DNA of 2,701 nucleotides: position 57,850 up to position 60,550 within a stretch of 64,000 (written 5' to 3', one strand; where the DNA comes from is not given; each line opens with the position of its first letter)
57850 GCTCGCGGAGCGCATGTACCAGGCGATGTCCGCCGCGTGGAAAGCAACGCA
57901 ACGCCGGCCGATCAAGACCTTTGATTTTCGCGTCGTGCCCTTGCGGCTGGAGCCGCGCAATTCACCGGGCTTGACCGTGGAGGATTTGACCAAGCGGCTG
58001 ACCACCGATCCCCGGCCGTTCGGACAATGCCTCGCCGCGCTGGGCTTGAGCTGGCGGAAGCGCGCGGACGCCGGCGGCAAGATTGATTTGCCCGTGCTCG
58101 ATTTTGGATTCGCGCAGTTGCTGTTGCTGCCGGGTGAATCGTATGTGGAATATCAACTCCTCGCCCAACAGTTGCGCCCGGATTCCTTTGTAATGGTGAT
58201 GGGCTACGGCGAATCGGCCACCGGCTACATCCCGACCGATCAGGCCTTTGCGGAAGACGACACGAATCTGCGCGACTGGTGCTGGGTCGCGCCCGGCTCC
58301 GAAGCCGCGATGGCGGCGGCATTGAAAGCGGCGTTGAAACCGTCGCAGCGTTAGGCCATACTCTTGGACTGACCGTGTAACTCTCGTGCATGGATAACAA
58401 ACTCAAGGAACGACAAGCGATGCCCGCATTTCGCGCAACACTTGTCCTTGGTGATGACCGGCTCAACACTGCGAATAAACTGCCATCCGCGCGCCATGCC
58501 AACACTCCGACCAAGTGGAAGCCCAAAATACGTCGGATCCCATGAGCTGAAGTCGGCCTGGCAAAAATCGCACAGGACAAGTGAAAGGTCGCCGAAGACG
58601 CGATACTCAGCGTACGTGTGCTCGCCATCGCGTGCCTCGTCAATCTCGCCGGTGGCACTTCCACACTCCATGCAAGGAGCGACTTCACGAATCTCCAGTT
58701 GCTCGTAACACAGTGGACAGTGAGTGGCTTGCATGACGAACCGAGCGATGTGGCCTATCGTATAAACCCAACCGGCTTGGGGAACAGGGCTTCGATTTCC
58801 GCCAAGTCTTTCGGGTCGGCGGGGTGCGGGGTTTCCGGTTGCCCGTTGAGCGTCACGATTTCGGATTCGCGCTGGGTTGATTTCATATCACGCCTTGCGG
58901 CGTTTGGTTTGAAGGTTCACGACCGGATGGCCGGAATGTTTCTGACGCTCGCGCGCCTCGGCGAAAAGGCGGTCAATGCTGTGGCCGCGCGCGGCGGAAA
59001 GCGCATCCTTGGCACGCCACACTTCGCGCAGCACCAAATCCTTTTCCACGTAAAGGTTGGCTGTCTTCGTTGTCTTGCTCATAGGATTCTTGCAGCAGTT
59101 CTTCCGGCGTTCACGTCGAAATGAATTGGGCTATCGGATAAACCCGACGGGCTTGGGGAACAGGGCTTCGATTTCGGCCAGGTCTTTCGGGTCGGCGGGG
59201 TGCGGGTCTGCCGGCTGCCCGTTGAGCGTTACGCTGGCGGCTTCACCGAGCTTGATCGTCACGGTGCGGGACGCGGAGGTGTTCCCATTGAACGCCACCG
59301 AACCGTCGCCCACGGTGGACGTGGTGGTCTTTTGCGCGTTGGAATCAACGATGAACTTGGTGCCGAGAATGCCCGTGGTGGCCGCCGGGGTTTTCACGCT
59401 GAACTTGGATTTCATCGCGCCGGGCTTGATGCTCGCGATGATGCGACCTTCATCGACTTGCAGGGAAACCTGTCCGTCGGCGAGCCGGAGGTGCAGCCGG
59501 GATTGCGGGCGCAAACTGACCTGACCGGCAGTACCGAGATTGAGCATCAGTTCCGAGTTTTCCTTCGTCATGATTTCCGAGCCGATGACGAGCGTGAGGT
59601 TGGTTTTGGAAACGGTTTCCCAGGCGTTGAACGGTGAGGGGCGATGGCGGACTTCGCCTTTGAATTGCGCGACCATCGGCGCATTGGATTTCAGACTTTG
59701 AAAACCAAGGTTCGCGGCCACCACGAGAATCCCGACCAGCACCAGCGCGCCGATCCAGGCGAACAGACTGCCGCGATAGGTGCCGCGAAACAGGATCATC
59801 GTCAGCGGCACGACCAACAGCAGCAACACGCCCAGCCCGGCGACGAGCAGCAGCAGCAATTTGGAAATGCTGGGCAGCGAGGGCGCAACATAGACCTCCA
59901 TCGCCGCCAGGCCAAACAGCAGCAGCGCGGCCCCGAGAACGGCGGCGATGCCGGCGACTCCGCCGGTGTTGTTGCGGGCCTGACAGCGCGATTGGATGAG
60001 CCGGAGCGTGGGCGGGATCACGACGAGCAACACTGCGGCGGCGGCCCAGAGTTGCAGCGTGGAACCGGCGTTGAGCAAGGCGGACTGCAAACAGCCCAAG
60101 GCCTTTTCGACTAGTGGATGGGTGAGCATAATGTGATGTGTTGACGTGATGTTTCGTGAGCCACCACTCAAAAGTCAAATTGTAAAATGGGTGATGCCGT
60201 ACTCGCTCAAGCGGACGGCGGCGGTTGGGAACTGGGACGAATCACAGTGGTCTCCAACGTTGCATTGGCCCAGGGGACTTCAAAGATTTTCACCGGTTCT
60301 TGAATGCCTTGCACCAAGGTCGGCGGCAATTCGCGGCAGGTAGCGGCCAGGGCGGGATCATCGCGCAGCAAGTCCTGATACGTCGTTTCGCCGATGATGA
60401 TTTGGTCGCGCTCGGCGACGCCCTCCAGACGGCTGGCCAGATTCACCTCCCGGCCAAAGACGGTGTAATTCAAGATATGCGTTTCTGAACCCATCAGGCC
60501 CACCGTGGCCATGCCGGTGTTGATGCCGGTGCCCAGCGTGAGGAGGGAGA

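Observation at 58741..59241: Free-standing 43-codon ORF is a paralogue of the FecR-protein C-terminal tail, and the two copies differ almost only by synonymous changes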

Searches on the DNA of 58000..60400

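Call 51: search_rna_families(source=window, start=58000, end=60400, threshold=evalue, max_evalue=1)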
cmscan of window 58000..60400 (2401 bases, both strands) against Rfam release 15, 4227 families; matches with E-value up to 1: 1.
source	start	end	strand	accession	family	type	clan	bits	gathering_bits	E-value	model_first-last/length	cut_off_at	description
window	59134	59223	+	RF02882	MH_s36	Gene; sRNA;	-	24.6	46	0.47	1-92/92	no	Mesorhizobail RNA 36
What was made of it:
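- Tried and rejected: The only Rfam match is MH_s36 on the opposite strand, E=0.47 and below the gathering score, so it was rejected (call 51).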

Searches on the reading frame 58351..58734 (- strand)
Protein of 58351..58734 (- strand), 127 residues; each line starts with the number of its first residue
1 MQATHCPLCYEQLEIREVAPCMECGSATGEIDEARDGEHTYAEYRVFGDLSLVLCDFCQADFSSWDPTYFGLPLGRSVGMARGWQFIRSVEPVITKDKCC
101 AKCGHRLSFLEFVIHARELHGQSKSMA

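Call 5: search_protein_families(library=pfam, proteins=[window:58351-58734:-], max_evalue=0.1)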
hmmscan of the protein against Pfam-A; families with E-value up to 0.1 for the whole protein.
window:58351-58734:- (127 aa): 4 families
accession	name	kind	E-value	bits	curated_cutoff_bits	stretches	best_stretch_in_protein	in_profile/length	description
PF18912.6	DZR_2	-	0.001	19.3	27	0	4-28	22-46/56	Double zinc ribbon domain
PF12773.13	DZR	-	0.0035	17.9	27.3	0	3-27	12-33/45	Double zinc ribbon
PF06750.18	A24_N_bact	-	0.0088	16.5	23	0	91-112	21-42/84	Bacterial Peptidase A24 N-terminal domain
PF07191.17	Zn_ribbon_6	-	0.095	13.2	25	0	3-26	16-37/67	Double zinc ribbon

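Call 6: search_protein_families(library=ncbifam, proteins=[window:58351-58734:-], max_evalue=0.1)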
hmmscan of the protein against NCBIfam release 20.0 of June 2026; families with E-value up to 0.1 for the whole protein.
window:58351-58734:- (127 aa): 0 families

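Call 70: search_protein_families(library=padloc, proteins=[window:58354-58734:-], max_evalue=0.01)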
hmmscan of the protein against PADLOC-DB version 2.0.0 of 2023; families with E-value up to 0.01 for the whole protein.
window:58354-58734:- (127 aa): 0 families

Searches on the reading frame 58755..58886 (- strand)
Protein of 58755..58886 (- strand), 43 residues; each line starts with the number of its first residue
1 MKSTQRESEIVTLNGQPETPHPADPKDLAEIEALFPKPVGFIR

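Call 5: search_protein_families(library=pfam, proteins=[window:58755-58886:-], max_evalue=0.1)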
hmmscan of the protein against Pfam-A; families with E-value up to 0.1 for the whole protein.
window:58755-58886:- (43 aa): 0 families

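Call 6: search_protein_families(library=ncbifam, proteins=[window:58755-58886:-], max_evalue=0.1)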
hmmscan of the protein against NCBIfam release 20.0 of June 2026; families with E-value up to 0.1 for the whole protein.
window:58755-58886:- (43 aa): 0 families

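Call 22: find_homologous_proteins(query=window:58758-58886:-, max_evalue=10)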
Query seq(43 aa) (43 aa): 1 proteins with E <= 10 among 1 candidates.
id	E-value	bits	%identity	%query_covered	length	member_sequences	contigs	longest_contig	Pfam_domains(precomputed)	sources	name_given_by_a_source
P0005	9.5e-21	89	100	100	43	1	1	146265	-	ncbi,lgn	-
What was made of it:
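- Tried and rejected: The word-indexed 5.8-billion-protein search found only the mini-ORF itself (call 22).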

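Call 33: find_encoding_contigs(protein=P0005, flank=3000, max_places=6)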
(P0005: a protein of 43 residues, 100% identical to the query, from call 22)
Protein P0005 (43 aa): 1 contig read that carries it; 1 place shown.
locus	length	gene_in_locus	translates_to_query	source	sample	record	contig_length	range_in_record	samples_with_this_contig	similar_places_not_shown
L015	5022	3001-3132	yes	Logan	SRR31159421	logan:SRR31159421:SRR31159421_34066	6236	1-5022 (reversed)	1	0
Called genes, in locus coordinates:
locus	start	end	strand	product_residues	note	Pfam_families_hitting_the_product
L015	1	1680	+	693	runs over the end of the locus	PF05226:CHASE2, PF00211:Guanylate_cyc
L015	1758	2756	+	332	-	PF04773:FecR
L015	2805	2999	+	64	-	-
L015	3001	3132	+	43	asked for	-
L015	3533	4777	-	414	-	-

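Call 43: search_protein_representatives(protein=window:58758-58886:-)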
Query: 43 residues. Proteins with E-value up to 0.001 (for the whole library): 3; up to 1e-10: 0; up to 1e-30: 0. The best 3 are listed.
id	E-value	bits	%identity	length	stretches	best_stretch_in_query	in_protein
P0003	1.9e-10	55.3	83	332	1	9-43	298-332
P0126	2.4e-08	48.9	51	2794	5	8-36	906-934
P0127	6.3e-04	35.4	34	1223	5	8-36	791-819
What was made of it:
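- Closest known: FecR-domain proteins encoded next to CHASE2 sensor proteins. Different: It carries a clade-specific 24-aa tail found in only one 50%-identity cluster (call 43).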
